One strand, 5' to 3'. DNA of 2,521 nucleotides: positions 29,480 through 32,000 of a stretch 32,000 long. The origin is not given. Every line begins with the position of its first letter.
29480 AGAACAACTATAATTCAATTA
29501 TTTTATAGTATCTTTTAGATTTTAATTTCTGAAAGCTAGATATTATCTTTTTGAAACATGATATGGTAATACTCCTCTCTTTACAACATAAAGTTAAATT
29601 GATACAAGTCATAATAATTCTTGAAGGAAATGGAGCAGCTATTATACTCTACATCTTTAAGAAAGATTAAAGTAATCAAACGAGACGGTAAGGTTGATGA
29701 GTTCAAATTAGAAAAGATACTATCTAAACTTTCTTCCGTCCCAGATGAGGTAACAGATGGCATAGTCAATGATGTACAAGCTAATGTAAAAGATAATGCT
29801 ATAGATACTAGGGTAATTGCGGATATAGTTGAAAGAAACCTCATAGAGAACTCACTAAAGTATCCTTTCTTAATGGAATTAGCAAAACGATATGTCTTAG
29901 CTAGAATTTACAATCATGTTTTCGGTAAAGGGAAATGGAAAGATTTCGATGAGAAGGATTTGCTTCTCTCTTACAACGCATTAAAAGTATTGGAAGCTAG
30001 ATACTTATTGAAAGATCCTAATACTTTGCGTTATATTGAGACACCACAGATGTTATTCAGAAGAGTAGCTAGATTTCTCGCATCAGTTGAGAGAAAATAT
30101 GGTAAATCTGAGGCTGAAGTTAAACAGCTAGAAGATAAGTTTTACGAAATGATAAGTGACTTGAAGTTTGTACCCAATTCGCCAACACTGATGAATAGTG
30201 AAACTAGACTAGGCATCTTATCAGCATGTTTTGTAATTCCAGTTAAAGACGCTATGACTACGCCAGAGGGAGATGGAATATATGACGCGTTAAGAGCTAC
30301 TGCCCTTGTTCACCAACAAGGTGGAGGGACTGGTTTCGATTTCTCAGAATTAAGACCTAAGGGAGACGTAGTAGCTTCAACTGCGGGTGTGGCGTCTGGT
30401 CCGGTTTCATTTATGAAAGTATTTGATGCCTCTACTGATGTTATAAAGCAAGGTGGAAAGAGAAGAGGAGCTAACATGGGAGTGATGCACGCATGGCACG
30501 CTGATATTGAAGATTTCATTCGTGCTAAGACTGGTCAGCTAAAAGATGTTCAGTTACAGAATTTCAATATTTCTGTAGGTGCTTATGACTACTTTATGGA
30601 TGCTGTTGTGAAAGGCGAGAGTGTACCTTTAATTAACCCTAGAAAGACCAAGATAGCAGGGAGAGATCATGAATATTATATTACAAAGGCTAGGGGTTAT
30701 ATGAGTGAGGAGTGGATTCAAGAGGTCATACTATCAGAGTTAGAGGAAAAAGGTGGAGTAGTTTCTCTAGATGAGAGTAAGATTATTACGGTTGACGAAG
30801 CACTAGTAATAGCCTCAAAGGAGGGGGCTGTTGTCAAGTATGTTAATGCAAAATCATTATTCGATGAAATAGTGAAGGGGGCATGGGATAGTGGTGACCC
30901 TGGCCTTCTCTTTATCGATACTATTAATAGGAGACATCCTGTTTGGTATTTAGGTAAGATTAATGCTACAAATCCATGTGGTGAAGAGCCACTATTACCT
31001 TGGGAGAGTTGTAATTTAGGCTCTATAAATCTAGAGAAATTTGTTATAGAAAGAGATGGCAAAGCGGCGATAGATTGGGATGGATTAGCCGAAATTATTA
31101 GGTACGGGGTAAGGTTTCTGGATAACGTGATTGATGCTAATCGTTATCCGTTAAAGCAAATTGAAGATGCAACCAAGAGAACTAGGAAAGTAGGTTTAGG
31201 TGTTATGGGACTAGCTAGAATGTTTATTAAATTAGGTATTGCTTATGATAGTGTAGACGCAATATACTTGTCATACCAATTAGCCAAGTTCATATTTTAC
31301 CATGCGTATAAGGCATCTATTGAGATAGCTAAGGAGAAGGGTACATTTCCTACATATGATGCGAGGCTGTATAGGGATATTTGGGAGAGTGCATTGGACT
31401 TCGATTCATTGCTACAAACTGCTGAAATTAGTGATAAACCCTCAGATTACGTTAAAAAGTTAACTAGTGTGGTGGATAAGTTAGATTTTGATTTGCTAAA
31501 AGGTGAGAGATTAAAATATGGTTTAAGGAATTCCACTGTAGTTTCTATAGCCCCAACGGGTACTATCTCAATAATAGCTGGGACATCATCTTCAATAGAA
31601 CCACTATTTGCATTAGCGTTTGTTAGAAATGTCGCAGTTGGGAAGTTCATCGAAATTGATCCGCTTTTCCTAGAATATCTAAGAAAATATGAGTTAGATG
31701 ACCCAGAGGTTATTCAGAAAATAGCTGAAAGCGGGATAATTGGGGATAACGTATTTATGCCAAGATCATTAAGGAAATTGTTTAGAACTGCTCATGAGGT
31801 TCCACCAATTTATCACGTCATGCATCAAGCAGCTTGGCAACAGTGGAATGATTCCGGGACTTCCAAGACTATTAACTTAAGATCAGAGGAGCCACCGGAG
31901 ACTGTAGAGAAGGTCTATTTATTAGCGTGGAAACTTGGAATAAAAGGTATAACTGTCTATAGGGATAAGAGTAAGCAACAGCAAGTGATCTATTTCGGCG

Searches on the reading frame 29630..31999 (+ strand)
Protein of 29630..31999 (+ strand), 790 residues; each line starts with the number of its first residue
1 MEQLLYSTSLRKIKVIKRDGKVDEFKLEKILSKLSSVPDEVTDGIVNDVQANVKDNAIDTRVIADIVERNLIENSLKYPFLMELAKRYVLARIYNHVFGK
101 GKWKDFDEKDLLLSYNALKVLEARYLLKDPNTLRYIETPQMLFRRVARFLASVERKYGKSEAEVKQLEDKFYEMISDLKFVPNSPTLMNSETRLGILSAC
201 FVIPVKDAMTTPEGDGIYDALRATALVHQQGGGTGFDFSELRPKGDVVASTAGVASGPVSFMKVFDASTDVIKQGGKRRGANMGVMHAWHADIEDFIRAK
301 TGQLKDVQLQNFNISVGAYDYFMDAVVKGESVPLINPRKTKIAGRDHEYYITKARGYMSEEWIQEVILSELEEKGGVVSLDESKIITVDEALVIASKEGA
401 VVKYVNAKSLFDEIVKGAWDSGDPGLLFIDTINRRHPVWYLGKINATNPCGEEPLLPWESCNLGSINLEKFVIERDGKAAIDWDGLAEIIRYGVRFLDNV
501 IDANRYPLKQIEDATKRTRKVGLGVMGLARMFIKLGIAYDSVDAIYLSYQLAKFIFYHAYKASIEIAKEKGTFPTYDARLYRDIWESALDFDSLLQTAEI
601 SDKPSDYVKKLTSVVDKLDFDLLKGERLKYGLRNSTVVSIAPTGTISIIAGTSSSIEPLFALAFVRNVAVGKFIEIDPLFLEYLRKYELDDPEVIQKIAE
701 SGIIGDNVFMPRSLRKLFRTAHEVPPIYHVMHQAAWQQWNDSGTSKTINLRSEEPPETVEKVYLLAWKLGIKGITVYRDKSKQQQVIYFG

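Call 13: search_protein_families(library=pfam, proteins=[window:29630-31999:+])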
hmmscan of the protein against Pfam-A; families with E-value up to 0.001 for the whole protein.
window:29630-31999:+ (790 aa): 3 families
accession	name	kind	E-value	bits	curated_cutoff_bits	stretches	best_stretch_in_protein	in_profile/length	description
PF02867.20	Ribonuc_red_lgC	-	1.2e-153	513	23.9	1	198-777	1-523/523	Ribonucleotide reductase, barrel domain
PF00317.26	Ribonuc_red_lgN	-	5.3e-26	90.9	28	1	112-195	2-77/77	Ribonucleotide reductase, all-alpha domain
PF03477.21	ATP-cone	-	1.7e-08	35.3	25.8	1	13-75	1-71/88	ATP cone domain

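Call 14: find_related_loci(query=window:29630-31999:+, collection=genome_contigs, flank=10000)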
Query window:29630-31999:+ (790 aa) in genome_contigs; peptide patterns used: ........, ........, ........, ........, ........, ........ (x = any residue, [..] = any of these).
51 stretches matched a pattern; 9 encode a relative of the query (tblastn E <= 1e-3); 9 distinct loci.
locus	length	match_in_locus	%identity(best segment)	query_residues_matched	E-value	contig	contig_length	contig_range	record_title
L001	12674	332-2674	84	1-790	0e+0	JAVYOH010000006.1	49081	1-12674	MAG: Saccharolobus sp. isolate DRTY-1_201705_bins_33 DRTY-1_201705_bins_33_scaffold_6, whole genome shotgun sequence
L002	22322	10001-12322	81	9-790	0e+0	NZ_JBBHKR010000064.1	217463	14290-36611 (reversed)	Stygiolobus sp. CP850M NODE_1_length_217463_cov_26.761482, whole genome shotgun sequence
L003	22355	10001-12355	76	1-790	0e+0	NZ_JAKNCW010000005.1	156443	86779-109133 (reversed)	Metallosphaera javensis (ex Hofmann et al. 2022) strain J1 NODE_5_length_156443_cov_119.264309, whole genome shotgun seq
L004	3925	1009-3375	58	13-790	0e+0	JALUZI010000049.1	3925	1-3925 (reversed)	MAG: Desulfurococcales archaeon isolate 132-544_maxbin2_scaf2bin.134 132-544_scaffold_13830_c1, whole genome shotgun seq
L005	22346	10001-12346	81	9-790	0e+0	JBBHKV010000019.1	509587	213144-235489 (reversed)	Sulfolobaceae archaeon RB850M NODE_1_length_509587_cov_26.119988, whole genome shotgun sequence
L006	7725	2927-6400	61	15-790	2e-179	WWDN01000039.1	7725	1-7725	MAG: Thermodiscus sp. isolate A1_148_esom k151_6635, whole genome shotgun sequence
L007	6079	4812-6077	61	14-424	6e-167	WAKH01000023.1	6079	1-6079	MAG: Thermodiscus sp. isolate S012_152_esom k151_142286, whole genome shotgun sequence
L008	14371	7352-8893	36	117-737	6e-105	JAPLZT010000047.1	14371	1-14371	MAG: Candidatus Woesebacteria bacterium isolate LacPavin_0920_WC90_MAG_37_8 LacPavin_0920_WC90_scaffold_1652929, whole g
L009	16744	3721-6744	39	113-787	1e-60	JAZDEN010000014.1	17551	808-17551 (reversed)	MAG: archaeon isolate MEGAHIT-group-0.152 k141_12872742, whole genome shotgun sequence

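Call 24: find_homologous_proteins(query=window:29630-31999:+, max_evalue=1e-100)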
Query window:29630-31999:+ (790 aa): 7935 proteins with E <= 1e-100 among 8000 candidates; the best 120 are listed.
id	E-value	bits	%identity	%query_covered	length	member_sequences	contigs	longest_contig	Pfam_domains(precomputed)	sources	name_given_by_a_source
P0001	0.0e+0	1735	97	100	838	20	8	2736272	PF02867.21,PF00317.27,PF03477.22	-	-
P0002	0.0e+0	1608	89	100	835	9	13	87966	PF02867.21,PF00317.27,PF03477.22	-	-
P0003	0.0e+0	1556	86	100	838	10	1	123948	PF02867.21,PF00317.27,PF03477.22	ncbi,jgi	-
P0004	0.0e+0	1509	82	99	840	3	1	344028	PF02867.21,PF00317.27,PF03477.22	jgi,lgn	-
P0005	0.0e+0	1508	85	100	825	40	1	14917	PF02867.21,PF00317.27,PF03477.22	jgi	jgi:ribonucleoside-diphosphate reductase alpha chain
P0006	0.0e+0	1500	82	99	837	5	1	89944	PF02867.21,PF00317.27,PF03477.22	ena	-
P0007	0.0e+0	1496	81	99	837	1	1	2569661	PF02867.21,PF00317.27,PF03477.22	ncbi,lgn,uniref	ncbi:adenosylcobalamin-dependent ribonucleoside-diphosphate reductase [Sulfurisphaera javensis]|unir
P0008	0.0e+0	1488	81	99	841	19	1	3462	PF02867.21,PF00317.27,PF03477.22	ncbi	-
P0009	0.0e+0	1484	81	100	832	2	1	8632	PF02867.21,PF00317.27,PF03477.22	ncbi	-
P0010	0.0e+0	1482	80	100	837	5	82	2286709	PF02867.21,PF00317.27,PF03477.22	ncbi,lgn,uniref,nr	ncbi:adenosylcobalamin-dependent ribonucleoside-diphosphate reductase [Sulfolobus acidocaldarius]|un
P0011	0.0e+0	1477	81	98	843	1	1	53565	PF02867.21,PF00317.27,PF03477.22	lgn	-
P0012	0.0e+0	1474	82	99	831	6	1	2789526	PF02867.21,PF00317.27,PF03477.22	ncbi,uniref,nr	ncbi:adenosylcobalamin-dependent ribonucleoside-diphosphate reductase [Sulfolobus sp. S-194]|uniref:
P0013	0.0e+0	1474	81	99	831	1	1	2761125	PF02867.21,PF00317.27,PF03477.22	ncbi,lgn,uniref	ncbi:adenosylcobalamin-dependent ribonucleoside-diphosphate reductase [Sulfurisphaera ohwakuensis]|u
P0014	0.0e+0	1469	80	99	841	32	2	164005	PF02867.21,PF00317.27,PF03477.22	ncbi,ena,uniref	ncbi:adenosylcobalamin-dependent ribonucleoside-diphosphate reductase [Acidianus sp.]|uniref:adenosy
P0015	0.0e+0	1463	80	99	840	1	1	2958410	PF02867.21,PF00317.27,PF03477.22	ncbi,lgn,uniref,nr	ncbi:adenosylcobalamin-dependent ribonucleoside-diphosphate reductase [Stygiolobus caldivivus]|unire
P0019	0.0e+0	1436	78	100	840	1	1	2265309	PF02867.21,PF00317.27,PF03477.22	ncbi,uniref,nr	ncbi:adenosylcobalamin-dependent ribonucleoside-diphosphate reductase [Acidianus sulfidivorans JP7]|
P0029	0.0e+0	1394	78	99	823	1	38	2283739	PF02867.21,PF00317.27,PF03477.22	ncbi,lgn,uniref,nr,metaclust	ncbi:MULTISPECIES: adenosylcobalamin-dependent ribonucleoside-diphosphate reductase [Metallosphaera]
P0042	0.0e+0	1330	73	99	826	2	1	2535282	PF02867.21,PF00317.27,PF03477.22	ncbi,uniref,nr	ncbi:adenosylcobalamin-dependent ribonucleoside-diphosphate reductase [Sulfuracidifex tepidarius]|un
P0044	0.0e+0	1291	72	99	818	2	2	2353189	PF02867.21,PF00317.27,PF03477.22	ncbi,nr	ncbi:adenosylcobalamin-dependent ribonucleoside-diphosphate reductase [Sulfodiicoccus acidiphilus]|n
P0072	0.0e+0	1074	61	99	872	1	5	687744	PF02867.21,PF00317.27,PF03477.22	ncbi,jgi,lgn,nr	ncbi:ribonucleoside-diphosphate reductase, adenosylcobalamin-dependent [Desulfurococcaceae archaeon 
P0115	0.0e+0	1049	59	98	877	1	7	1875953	PF02867.21,PF00317.27,PF03477.22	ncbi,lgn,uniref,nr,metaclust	ncbi:ribonucleoside-diphosphate reductase, adenosylcobalamin-dependent [Ignisphaera aggregans DSM 17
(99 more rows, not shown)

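Call 25: find_encoding_contigs(protein=P0001, flank=2000, max_places=8)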
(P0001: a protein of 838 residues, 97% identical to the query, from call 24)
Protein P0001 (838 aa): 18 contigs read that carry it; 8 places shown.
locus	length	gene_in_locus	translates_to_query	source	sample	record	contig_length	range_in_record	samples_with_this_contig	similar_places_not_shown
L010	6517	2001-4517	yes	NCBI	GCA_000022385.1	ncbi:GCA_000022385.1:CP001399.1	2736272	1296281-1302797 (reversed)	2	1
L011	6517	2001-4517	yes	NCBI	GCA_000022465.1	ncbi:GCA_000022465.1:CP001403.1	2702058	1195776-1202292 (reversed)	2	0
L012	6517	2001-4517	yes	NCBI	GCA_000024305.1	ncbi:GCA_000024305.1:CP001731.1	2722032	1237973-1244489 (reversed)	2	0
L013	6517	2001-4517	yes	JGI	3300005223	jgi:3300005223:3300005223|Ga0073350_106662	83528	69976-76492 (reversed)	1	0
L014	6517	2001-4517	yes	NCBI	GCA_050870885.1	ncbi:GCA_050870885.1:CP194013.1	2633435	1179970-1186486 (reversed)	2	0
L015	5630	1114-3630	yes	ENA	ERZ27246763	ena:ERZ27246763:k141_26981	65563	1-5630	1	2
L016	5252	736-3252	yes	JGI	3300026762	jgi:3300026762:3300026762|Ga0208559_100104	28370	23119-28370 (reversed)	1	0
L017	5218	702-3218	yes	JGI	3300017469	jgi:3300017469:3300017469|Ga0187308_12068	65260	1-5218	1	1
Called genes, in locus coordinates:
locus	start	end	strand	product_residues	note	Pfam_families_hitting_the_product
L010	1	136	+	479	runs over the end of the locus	PF19295:SufBD_N, PF01458:SUFBD_core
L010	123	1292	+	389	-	PF01458:SUFBD_core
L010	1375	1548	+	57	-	PF01402:RHH_1 (weak)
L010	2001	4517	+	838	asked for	PF03477:ATP-cone, PF00317:Ribonuc_red_lgN, PF02867:Ribonuc_red_lgC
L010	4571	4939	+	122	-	-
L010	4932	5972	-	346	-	-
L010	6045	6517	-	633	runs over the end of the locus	PF02934:GatB_N, PF02938:GAD, PF02637:GatB_Yqey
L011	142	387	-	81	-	-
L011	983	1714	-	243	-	PF16795:Phage_integr_3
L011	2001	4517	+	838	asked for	PF03477:ATP-cone, PF00317:Ribonuc_red_lgN, PF02867:Ribonuc_red_lgC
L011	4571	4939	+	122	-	-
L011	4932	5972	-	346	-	-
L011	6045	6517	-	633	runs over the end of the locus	PF02934:GatB_N, PF02938:GAD, PF02637:GatB_Yqey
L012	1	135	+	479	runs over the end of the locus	PF19295:SufBD_N, PF01458:SUFBD_core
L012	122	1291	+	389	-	PF01458:SUFBD_core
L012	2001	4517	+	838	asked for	PF03477:ATP-cone, PF00317:Ribonuc_red_lgN, PF02867:Ribonuc_red_lgC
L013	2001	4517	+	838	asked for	PF03477:ATP-cone, PF00317:Ribonuc_red_lgN, PF02867:Ribonuc_red_lgC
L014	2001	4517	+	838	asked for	PF03477:ATP-cone, PF00317:Ribonuc_red_lgN, PF02867:Ribonuc_red_lgC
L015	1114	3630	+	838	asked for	PF03477:ATP-cone, PF00317:Ribonuc_red_lgN, PF02867:Ribonuc_red_lgC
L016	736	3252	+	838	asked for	PF03477:ATP-cone, PF00317:Ribonuc_red_lgN, PF02867:Ribonuc_red_lgC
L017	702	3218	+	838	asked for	PF03477:ATP-cone, PF00317:Ribonuc_red_lgN, PF02867:Ribonuc_red_lgC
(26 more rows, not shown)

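Call 26: find_encoding_contigs(protein=P0002, flank=2000, max_places=4)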
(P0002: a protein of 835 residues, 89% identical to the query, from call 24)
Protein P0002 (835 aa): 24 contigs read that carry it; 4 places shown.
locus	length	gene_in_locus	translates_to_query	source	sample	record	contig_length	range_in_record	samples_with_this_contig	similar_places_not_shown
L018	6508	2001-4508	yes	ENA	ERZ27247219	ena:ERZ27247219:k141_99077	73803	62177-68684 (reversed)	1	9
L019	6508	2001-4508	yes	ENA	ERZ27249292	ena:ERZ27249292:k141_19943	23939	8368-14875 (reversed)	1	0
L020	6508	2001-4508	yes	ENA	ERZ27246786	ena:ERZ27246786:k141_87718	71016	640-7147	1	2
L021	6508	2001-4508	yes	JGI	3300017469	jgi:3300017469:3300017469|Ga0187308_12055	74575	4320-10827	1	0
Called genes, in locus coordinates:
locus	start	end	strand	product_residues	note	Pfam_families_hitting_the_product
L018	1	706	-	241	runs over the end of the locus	PF16795:Phage_integr_3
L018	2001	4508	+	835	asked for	PF03477:ATP-cone, PF00317:Ribonuc_red_lgN, PF02867:Ribonuc_red_lgC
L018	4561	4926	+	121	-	-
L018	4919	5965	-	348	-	-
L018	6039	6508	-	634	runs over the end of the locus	PF02934:GatB_N, PF02938:GAD, PF02637:GatB_Yqey, PF09424:YqeY (weak)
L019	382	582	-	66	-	PF01934:HepT-like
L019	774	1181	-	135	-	PF18765:Polbeta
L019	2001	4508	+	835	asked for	PF03477:ATP-cone, PF00317:Ribonuc_red_lgN, PF02867:Ribonuc_red_lgC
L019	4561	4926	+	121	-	-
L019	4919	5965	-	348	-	-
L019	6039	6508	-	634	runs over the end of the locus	PF02934:GatB_N, PF02938:GAD, PF02637:GatB_Yqey, PF09424:YqeY (weak)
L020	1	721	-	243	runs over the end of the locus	PF16795:Phage_integr_3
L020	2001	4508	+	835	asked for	PF03477:ATP-cone, PF00317:Ribonuc_red_lgN, PF02867:Ribonuc_red_lgC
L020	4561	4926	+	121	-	-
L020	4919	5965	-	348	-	-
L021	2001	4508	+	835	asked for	PF03477:ATP-cone, PF00317:Ribonuc_red_lgN, PF02867:Ribonuc_red_lgC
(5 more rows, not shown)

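Call 27: find_encoding_contigs(protein=P0010, flank=2000, max_places=2)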
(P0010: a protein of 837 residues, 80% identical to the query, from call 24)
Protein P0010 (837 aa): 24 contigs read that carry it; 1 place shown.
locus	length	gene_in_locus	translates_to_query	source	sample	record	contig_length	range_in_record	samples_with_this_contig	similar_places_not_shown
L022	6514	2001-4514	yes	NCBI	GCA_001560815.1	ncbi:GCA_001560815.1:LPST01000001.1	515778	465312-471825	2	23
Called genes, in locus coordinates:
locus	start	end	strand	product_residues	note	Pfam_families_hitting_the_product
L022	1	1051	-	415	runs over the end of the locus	PF00162:PGK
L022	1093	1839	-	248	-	-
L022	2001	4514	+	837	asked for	PF03477:ATP-cone (faint), PF00317:Ribonuc_red_lgN, PF02867:Ribonuc_red_lgC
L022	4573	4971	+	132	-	-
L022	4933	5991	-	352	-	-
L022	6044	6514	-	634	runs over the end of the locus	PF02934:GatB_N, PF02938:GAD, PF02637:GatB_Yqey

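Call 40: find_encoding_contigs(protein=P0007, flank=3000, max_places=1)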
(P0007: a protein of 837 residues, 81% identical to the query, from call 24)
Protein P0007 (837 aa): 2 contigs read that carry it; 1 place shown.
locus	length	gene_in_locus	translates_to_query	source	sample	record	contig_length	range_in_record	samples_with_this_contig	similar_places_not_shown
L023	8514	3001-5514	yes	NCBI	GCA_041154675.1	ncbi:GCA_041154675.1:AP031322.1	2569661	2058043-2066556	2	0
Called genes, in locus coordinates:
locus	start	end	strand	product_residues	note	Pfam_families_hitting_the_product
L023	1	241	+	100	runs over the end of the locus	-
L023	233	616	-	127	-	-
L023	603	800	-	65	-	-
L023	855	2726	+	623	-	PF00750:tRNA-synt_1d, PF05746:DALR_1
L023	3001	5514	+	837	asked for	PF03477:ATP-cone (weak), PF00317:Ribonuc_red_lgN, PF02867:Ribonuc_red_lgC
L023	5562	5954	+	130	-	-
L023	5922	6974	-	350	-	-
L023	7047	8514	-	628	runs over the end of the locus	PF02934:GatB_N, PF02938:GAD, PF02637:GatB_Yqey, PF09424:YqeY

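Call 41: find_encoding_contigs(protein=P0019, flank=3000, max_places=1)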
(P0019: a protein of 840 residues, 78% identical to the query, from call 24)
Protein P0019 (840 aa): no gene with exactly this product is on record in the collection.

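Call 42: find_encoding_contigs(protein=P0029, flank=3000, max_places=1)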
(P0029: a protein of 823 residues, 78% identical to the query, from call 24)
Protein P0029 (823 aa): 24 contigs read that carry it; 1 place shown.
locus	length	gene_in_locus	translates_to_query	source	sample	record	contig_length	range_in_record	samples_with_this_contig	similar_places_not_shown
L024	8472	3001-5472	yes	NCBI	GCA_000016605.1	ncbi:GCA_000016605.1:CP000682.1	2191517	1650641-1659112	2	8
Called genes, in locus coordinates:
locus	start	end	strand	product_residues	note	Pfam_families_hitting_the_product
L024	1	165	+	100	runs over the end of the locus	-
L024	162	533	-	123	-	-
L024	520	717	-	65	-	-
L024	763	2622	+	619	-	PF00750:tRNA-synt_1d, PF05746:DALR_1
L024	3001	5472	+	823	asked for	PF03477:ATP-cone, PF00317:Ribonuc_red_lgN, PF02867:Ribonuc_red_lgC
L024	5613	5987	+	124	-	-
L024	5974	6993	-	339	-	-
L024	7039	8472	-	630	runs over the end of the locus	PF02934:GatB_N, PF09424:YqeY (faint), PF02938:GAD, PF02637:GatB_Yqey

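Call 43: find_encoding_contigs(protein=P0042, flank=3000, max_places=1)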
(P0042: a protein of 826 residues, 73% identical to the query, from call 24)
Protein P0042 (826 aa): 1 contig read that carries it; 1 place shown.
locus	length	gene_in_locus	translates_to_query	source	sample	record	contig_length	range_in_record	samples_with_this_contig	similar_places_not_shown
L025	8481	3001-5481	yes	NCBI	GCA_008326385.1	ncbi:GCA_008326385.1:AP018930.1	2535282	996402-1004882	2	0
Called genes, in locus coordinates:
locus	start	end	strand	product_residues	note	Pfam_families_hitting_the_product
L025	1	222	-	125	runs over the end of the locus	-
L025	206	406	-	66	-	-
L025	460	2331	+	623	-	PF00750:tRNA-synt_1d, PF05746:DALR_1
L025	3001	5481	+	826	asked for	PF03477:ATP-cone (faint), PF00317:Ribonuc_red_lgN, PF02867:Ribonuc_red_lgC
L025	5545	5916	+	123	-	-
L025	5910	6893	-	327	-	-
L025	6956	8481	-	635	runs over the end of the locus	PF02934:GatB_N, PF02938:GAD, PF02637:GatB_Yqey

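Call 52: find_related_loci(query=window:29630-31999:+, collection=metagenome_contigs, flank=1500)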
Query window:29630-31999:+ (790 aa) in metagenome_contigs; peptide patterns used: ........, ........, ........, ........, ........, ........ (x = any residue, [..] = any of these).
106 stretches matched a pattern; 26 encode a relative of the query (tblastn E <= 1e-3); 25 distinct loci.
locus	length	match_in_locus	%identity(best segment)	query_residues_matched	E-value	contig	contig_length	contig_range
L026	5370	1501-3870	97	1-790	0e+0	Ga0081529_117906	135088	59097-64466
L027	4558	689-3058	89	1-790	0e+0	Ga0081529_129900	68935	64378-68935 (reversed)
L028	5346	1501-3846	82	9-790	0e+0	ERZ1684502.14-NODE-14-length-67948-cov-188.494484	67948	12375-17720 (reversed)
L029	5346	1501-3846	82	9-790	0e+0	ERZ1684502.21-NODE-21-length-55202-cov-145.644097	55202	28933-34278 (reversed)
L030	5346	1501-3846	80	9-790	0e+0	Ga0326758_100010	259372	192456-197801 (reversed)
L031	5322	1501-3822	81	9-790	0e+0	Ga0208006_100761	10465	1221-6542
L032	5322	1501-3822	81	9-790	0e+0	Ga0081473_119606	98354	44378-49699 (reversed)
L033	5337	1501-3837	80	7-790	0e+0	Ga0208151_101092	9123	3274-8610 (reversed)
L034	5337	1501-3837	79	7-790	0e+0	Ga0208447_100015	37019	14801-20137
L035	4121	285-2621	79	7-790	0e+0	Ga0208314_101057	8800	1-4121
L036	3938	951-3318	96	1-790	0e+0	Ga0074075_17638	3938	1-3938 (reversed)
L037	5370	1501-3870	96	1-790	0e+0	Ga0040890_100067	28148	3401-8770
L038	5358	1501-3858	69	5-790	0e+0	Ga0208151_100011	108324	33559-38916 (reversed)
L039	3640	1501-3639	71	9-722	0e+0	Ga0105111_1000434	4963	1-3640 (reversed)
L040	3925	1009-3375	58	13-790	0e+0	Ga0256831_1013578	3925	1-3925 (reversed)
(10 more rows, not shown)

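Call 60: find_encoding_contigs(protein=P0115, flank=1500, max_places=1)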
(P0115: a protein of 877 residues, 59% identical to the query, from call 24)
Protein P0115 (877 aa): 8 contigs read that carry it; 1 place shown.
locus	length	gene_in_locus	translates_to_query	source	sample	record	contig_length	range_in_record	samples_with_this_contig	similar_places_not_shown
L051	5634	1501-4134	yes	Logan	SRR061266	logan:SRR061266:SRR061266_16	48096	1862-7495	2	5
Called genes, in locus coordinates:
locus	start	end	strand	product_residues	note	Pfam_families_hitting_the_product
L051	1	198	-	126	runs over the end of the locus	-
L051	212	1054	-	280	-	-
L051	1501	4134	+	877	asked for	PF03477:ATP-cone, PF00317:Ribonuc_red_lgN, PF02867:Ribonuc_red_lgC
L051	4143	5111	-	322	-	-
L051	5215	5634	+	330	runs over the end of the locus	PF00586:AIRS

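Call 61: find_encoding_contigs(protein=P0072, flank=1500, max_places=1)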
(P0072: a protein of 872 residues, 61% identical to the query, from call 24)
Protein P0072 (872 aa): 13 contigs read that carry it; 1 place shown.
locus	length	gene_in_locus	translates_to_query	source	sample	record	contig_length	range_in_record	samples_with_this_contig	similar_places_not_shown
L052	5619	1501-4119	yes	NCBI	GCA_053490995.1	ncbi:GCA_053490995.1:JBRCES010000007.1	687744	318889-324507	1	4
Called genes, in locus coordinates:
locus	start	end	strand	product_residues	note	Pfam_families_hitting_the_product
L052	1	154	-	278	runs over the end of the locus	-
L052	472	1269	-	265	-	-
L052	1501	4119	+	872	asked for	PF03477:ATP-cone, PF00317:Ribonuc_red_lgN, PF02867:Ribonuc_red_lgC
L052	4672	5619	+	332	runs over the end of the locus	PF00903:Glyoxalase, PF13669:Glyoxalase_4 (faint), PF22677:Ble-like_N (faint), PF00903:Glyoxalase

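Call 62: find_encoding_contigs(protein=P0044, flank=1500, max_places=1)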
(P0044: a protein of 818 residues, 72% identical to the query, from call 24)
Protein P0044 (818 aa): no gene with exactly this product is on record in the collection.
